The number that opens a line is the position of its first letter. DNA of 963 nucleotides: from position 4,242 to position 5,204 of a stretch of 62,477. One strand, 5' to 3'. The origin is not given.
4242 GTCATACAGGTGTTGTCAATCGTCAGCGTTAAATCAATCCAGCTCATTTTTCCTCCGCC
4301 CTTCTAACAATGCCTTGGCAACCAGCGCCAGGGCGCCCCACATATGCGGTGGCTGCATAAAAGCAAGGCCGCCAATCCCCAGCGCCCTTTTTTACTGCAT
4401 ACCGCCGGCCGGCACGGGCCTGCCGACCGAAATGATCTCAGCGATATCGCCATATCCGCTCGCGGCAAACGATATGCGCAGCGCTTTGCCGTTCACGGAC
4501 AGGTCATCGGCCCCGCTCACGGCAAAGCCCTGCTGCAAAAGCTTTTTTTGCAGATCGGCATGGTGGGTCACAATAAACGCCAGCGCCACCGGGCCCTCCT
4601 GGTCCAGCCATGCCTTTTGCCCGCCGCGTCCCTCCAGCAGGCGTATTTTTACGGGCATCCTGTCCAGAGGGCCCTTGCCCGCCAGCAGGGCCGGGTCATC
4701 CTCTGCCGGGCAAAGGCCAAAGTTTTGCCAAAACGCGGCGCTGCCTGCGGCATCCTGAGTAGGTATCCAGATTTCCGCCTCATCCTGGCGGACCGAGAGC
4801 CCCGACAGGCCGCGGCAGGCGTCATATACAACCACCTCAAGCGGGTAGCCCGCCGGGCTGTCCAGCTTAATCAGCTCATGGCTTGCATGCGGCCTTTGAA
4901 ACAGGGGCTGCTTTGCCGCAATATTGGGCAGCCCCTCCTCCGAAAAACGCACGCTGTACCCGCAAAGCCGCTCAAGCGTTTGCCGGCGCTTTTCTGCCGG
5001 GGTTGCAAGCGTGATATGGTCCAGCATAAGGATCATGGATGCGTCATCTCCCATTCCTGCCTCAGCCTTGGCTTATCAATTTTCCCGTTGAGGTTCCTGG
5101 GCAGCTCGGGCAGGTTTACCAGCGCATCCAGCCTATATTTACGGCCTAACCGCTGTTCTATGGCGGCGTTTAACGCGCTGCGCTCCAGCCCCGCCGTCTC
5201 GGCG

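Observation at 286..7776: Carrier-protein-dependent acylation cassette embedded in a surface-glycan operon (candidate undescribed nucleotide-sugar tailoring pathway)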

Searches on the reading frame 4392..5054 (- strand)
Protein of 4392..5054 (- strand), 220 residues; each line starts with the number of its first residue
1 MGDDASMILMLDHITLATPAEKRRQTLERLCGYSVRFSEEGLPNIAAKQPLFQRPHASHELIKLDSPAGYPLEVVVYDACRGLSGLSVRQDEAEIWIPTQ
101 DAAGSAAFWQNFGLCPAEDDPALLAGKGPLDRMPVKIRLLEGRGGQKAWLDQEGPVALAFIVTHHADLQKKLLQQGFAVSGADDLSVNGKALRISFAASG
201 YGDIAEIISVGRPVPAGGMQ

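Call 3: search_protein_families(library=pfam, proteins=[window:4392-5054:-], max_evalue=0.01)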
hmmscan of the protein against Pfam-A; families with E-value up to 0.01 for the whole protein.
window:4392-5054:- (220 aa): 0 families
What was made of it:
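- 4392..5036 (-): VOC (glyoxalase/dioxygenase superfamily) protein. It is an optional tailoring enzyme of the acid-supply sub-module. No Pfam hit itself (call 3).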

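Call 7: search_protein_families(library=ncbifam, proteins=[window:4392-5054:-], max_evalue=0.001)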
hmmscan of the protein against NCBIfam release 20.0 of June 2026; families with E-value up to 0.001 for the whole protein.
window:4392-5054:- (220 aa): 0 families

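Call 27: find_homologous_proteins(query=window:4392-5054:-, max_evalue=0.001)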
Query window:4392-5054:- (220 aa): 8 proteins with E <= 0.001 among 1061 candidates.
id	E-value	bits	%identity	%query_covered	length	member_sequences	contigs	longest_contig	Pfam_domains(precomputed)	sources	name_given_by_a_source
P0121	7.5e-143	492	100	100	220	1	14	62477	-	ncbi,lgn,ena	-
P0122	2.5e-112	392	84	95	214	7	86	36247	-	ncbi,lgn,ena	-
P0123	2.2e-99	349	74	97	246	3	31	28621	-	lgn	-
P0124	1.3e-71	259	59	93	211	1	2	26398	-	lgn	-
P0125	1.5e-68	249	57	99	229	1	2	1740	-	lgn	-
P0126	3.8e-68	247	57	99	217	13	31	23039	-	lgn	-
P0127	9.9e-68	246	58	95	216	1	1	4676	-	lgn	-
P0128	2.4e-62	228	56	93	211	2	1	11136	-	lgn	-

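Call 36: predict_structure(alignment_id=A1)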
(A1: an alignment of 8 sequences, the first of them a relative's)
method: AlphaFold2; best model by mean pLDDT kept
length: 220 residues; sequences in the alignment: 8
mean_pLDDT: 46.7   pTM: 0.42
mean pLDDT of the five models: 46.7, 41.7, 38.2, 36.3, 35.1
residues with pLDDT >= 90: 0; 70-90: 21; 50-70: 54; < 50: 145
segments of 3 or more residues with pLDDT < 50: 1-84, 128-133, 149-165, 174-177, 185-192, 199-204, 208-220
pLDDT, mean of each block of 10 residues (from residue 1): 24 35 45 34 36 35 35 34 47 68 63 70 64 63 53 42 47 50 46 50 48 38
secondary structure, 60 per line:
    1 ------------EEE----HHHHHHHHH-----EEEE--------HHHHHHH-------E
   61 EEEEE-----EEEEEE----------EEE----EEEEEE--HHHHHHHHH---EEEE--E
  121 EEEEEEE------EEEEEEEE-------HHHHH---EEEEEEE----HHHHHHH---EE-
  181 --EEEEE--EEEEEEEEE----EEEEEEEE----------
elements in order: E13-15 H20-28 E34-37 H46-52 E60-65 E71-76 E87-89 E94-99 H102-110 E114-117 E120-127 E134-141 H149-153 E157-163 H168-174 E183-187 E190-198 E203-210
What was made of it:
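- Tried and rejected: With 8 close sequences it gave pLDDT 47 and was discarded (call 36).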

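Call 37: search_protein_representatives(alignment_id=A1)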
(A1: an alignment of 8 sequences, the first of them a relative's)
Query: 8 sequences, 218 profile positions. Proteins with E-value up to 0.001 (for the whole library): 485; up to 1e-10: 241; up to 1e-30: 8. The best 150 are listed.
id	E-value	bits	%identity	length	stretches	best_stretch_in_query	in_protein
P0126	5.6e-121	418.5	-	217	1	1-216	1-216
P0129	1.0e-57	211.7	-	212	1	7-211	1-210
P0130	2.1e-50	187.8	-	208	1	7-210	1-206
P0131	1.2e-46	175.5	-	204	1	7-210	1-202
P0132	1.3e-44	168.9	-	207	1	7-210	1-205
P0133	2.7e-34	135.2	-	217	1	2-210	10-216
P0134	4.2e-33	131.3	-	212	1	7-210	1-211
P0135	7.9e-31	123.8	-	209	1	7-212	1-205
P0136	3.4e-30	121.8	-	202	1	7-210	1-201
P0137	3.8e-30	121.6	-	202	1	7-210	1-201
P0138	1.0e-29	120.2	-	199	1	7-210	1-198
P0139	3.5e-29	118.5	-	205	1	7-212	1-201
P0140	6.3e-29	117.6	-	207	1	7-210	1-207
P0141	4.6e-28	114.8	-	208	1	7-210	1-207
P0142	6.8e-28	114.2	-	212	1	7-209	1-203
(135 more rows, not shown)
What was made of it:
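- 4392..5036 (-): 485 representative clusters found by profile search (call 37).
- Checked: The ORF opens at 5054, but homologue profiles begin at the Met encoded at 5036 (call 37).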

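Call 40: search_protein_families(library=pfam, alignment_id=A2, max_evalue=0.01)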
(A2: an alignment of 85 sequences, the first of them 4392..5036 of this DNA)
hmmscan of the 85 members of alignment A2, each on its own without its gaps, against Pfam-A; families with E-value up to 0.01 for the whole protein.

A. member 1, window:4392-5036:- (214 aa): 0 families

B. families by the number of members that match (of 85 scanned): 8 families
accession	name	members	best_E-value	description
PF00903.31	Glyoxalase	17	1.3e-08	Glyoxalase/Bleomycin resistance protein/Dioxygenase superfamily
PF13669.12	Glyoxalase_4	12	3.7e-06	Glyoxalase/Bleomycin resistance protein/Dioxygenase superfamily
PF12959.12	DUF3848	1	0.00027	Protein of unknown function (DUF3848)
PF10416.15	IBD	1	0.0032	Transcription-initiator DNA-binding domain IBD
PF22677.2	Ble-like_N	1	0.0033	Bleomycin resistance protein-like N-terminal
PF18071.7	HMW1C_N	1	0.0035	HMW1C N-terminal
PF18987.5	DUF5720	1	0.007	Family of unknown function (DUF5720)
PF07066.17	DUF3882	1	0.0076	Lactococcus phage M3 protein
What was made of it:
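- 4392..5036 (-): 17 of 85 relatives hit PF00903 (call 40).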

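Call 46: predict_structure(alignment_id=A2)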
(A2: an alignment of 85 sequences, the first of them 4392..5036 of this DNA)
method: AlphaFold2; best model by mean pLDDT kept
length: 214 residues; sequences in the alignment: 85
mean_pLDDT: 95.9   pTM: 0.91
mean pLDDT of the five models: 95.9, 95.8, 95.8, 95.7, 95.6
residues with pLDDT >= 90: 201; 70-90: 8; 50-70: 4; < 50: 1
segments of 3 or more residues with pLDDT < 50: none
pLDDT, mean of each block of 10 residues (from residue 1): 97 98 97 98 98 98 97 98 96 97 98 98 98 88 98 98 98 98 97 98 87 55
secondary structure, 60 per line:
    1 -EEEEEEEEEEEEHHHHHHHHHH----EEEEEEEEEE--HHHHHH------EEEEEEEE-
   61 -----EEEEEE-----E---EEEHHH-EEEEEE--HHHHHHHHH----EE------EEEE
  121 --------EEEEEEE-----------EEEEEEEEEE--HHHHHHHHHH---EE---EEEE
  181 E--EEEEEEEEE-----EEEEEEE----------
elements in order: E2-13 H14-23 E28-37 H40-45 E52-59 E66-71 E81-83 E88-93 H96-104 E117-120 E129-135 E147-156 H159-168 E177-181 E184-192 E198-204
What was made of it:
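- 4392..5036 (-): AF2 model pLDDT 95.9 (call 46).
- Tried and rejected: The 85-sequence alignment fixed it (call 46).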

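Call 50: fold_search(model_id=the predicted structure, library=pdb)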
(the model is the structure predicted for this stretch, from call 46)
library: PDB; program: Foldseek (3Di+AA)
matches with E <= 10: 1097; with E <= 0.001: 73
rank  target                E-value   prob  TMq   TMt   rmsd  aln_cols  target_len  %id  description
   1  1zsw                  7.6e-08  1.00  0.38  0.27  14.3       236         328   14  Crystal Structure of Bacillus cereus Metallo Protein from Glyoxalase family (released 2005-06-07)
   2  3oaj_A                1.3e-07  1.00  0.40  0.30  14.1       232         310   12  CRYSTAL STRUCTURE OF putative dioxygenase from Bacillus subtilis subsp. subtilis str. 168 (released 2010-08-18)
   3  2r5v_A                2.5e-07  1.00  0.33  0.23  13.9       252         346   14  Hydroxymandelate Synthase Crystal Structure (released 2008-03-18)
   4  2r5v_B                7.2e-07  1.00  0.33  0.24  13.9       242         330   15  Hydroxymandelate Synthase Crystal Structure (released 2008-03-18)
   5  9csj_A                2.0e-06  1.00  0.65  0.48   6.1       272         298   12  Crystal structure of human glyoxalase domain-containing protein 4 (GLOD4) at 2.33 A resolution. (released 2025-08-13)
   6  4huz                  2.5e-06  1.00  0.38  0.28  14.6       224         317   12  2,6-Dichloro-p-hydroquinone 1,2-Dioxygenase (released 2013-04-17)
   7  9csj_B                2.6e-06  1.00  0.64  0.48   6.0       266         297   12  Crystal structure of human glyoxalase domain-containing protein 4 (GLOD4) at 2.33 A resolution. (released 2025-08-13)
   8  6bnx                  3.7e-06  1.00  0.38  0.30  14.7       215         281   11  Crystal structure of V278E-glyoxalase I mutant from Zea mays in space group P6(3) (released 2018-11-21)
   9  9csj_C                8.1e-06  1.00  0.39  0.32  13.3       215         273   12  Crystal structure of human glyoxalase domain-containing protein 4 (GLOD4) at 2.33 A resolution. (released 2025-08-13)
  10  3hpv_B                9.0e-06  1.00  0.25  0.19  19.6       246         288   11  Crystal Structure Analysis of the 2,3-dioxygenase LapB from Pseudomonas sp. KL28 (released 2009-10-20)
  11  3b59_A                1.3e-05  0.99  0.23  0.18  18.6       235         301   14  Crystal structure of the Mn(II)-bound glyoxalase from Novosphingobium aromaticivorans (released 2007-11-06)
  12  6bnn                  1.5e-05  1.00  0.34  0.27  15.1       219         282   12  Crystal structure of V278E-glyoxalase I mutant from Zea mays in space group P4(1)2(1)2 (released 2018-11-21)
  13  5d7z                  2.4e-05  1.00  0.35  0.28  14.1       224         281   10  Crystal structure of glyoxalase I from Zea mays (released 2015-09-09)
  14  3hpy_C                2.5e-05  0.99  0.25  0.19  19.6       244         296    9  Crystal Structure Analysis of the 2,3-dioxygenase LapB from Pseudomonas in the complex with 4-methylcatechol (released 2009-10-20)
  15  3hpv_A                3.3e-05  0.99  0.25  0.19  19.4       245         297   10  Crystal Structure Analysis of the 2,3-dioxygenase LapB from Pseudomonas sp. KL28 (released 2009-10-20)
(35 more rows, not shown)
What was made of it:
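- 4392..5036 (-): Foldseek matches to glyoxalase-family structures at 15% identity or less (call 50).
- On VOC (glyoxalase/bleomycin-resistance/dioxygenase) superfamily: Foldseek probability 1.0 to glyoxalase-family structures (call 50).
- Checked: Its VOC nature needed a profile search (17 of 85 relatives hit PF00903, call 40) and a pLDDT 95.9 model matching glyoxalase-family structures (calls 46, 50).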

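Call 76: search_solved_structures(query=A2, max_evalue=1, show_alignments=2)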
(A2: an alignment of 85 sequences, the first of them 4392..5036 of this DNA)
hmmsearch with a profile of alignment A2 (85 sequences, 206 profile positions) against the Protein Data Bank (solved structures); distinct sequences matched with E-value up to 1: 11.
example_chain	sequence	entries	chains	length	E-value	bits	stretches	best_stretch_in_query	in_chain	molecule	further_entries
3gm5_A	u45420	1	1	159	0.00029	24.1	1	122-173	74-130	Lactoylglutathione lyase and related lyases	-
2p25_A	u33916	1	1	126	0.00047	23.4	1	86-189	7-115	Glyoxalase family protein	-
1f9z_A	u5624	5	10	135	0.00082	22.6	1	90-203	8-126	GLYOXALASE I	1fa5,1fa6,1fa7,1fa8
4pav_A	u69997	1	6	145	0.01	19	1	84-145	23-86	Glyoxalase family protein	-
2o3o_A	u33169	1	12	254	0.013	18.7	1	4-108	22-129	YycI protein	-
4mtq_A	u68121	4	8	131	0.15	15.2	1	128-202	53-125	Lactoylglutathione lyase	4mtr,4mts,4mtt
1jc4_A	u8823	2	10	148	0.22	14.7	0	3-35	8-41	Methylmalonyl-CoA epimerase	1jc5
3l7t_A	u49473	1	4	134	0.25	14.5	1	86-189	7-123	Putative uncharacterized protein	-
6bnn_A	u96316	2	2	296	0.48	13.6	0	126-202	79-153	Lactoylglutathione lyase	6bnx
5d7z_A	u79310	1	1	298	0.5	13.5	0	126-202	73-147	Lactoylglutathione lyase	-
3hdp_A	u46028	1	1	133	0.65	13.1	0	80-201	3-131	Glyoxalase-I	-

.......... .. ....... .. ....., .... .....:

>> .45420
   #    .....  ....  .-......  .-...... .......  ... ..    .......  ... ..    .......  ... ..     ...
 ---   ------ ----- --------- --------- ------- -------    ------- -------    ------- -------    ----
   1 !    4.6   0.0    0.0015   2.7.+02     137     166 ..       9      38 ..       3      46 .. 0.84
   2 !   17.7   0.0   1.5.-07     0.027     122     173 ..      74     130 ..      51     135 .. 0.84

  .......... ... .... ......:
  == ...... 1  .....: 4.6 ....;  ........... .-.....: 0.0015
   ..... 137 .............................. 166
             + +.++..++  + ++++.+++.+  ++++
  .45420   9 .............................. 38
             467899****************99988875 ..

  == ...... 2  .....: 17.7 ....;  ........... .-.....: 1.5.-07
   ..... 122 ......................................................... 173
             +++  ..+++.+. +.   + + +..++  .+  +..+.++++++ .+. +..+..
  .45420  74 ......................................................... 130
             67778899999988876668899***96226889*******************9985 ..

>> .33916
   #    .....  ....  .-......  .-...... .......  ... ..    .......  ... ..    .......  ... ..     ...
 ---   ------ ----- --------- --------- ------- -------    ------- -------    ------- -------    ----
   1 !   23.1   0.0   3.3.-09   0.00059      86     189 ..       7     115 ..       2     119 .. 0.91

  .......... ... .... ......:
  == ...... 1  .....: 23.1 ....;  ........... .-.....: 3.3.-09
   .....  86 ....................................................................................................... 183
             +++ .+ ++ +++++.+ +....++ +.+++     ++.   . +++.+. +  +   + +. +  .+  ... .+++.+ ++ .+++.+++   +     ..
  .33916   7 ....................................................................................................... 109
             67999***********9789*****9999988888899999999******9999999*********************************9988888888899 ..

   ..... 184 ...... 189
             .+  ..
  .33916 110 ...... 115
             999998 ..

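Call 80: find_encoding_contigs(protein=P0122, flank=10000, max_places=4)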
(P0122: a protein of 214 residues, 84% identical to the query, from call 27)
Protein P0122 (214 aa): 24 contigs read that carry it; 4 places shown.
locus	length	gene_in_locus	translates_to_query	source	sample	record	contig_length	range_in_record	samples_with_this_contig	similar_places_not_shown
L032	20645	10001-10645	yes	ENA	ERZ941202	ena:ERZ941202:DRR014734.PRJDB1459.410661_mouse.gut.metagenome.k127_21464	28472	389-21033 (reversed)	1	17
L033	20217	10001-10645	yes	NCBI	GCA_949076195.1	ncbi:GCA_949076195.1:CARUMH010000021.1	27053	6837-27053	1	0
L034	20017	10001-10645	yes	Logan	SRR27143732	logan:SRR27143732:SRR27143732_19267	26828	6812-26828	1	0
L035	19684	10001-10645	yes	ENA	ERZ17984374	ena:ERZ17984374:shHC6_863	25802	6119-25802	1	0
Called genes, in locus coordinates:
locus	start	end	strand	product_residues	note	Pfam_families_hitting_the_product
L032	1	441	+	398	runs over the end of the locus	PF00005:ABC_tran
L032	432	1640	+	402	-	PF00005:ABC_tran, PF14524:Wzt_C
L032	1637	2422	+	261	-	PF01061:ABC2_membrane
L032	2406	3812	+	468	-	-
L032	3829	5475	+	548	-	-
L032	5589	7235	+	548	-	-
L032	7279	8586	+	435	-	PF16254:DUF4910, PF09940:DUF2172, PF16221:HTH_47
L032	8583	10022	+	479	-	PF00501:AMP-binding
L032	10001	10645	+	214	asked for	-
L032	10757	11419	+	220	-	PF04199:Cyclase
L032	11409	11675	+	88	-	PF00550:PP-binding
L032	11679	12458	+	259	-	PF02522:Antibiotic_NAT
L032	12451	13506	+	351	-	PF00682:HMGL-like, PF07836:DmpG_comm (weak)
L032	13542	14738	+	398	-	PF01041:DegT_DnrJ_EryC1, PF00155:Aminotran_1_2, PF01053:Cys_Met_Meta_PP (weak)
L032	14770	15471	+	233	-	PF02348:CTP_transf_3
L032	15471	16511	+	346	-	PF03102:NeuB, PF08666:SAF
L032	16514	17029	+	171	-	PF13302:Acetyltransf_3, PF00583:Acetyltransf_1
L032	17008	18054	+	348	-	-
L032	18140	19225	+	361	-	PF00890:FAD_binding_2 (faint), PF01266:DAO (faint), PF13450:NAD_binding_8, PF01593:Amino_oxidase (weak), PF03275:GLF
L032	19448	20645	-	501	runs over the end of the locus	PF00239:Resolvase, PF07508:Recombinase, PF13408:Zn_ribbon_recom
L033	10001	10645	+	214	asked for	-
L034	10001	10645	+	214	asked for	-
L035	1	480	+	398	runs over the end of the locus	PF00005:ABC_tran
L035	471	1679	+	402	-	PF00005:ABC_tran, PF14524:Wzt_C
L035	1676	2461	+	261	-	PF01061:ABC2_membrane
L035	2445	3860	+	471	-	-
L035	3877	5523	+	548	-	-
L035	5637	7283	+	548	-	-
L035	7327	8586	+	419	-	PF16254:DUF4910, PF09940:DUF2172, PF16221:HTH_47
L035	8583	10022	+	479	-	PF00501:AMP-binding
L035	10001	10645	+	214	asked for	-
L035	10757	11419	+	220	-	PF04199:Cyclase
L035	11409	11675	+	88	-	PF00550:PP-binding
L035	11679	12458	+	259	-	PF02522:Antibiotic_NAT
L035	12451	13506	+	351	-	PF00682:HMGL-like, PF07836:DmpG_comm (weak)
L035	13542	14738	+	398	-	PF01041:DegT_DnrJ_EryC1, PF00155:Aminotran_1_2, PF01053:Cys_Met_Meta_PP (weak)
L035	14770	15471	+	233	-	PF02348:CTP_transf_3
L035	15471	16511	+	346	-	PF03102:NeuB, PF08666:SAF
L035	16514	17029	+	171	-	PF13302:Acetyltransf_3, PF00583:Acetyltransf_1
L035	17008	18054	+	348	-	-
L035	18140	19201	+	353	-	PF01266:DAO (faint), PF01593:Amino_oxidase (weak), PF13450:NAD_binding_8, PF03275:GLF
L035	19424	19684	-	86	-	?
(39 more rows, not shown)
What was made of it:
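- On CMP-pseudaminic acid pathway: L032-L035 show the same layout (call 80).
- Closest known: Canonical CMP-pseudaminic acid pathway PseB-PseC-PseH-PseG-PseI-PseF. Same: The same gene order is seen in L032-L035 (call 80).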
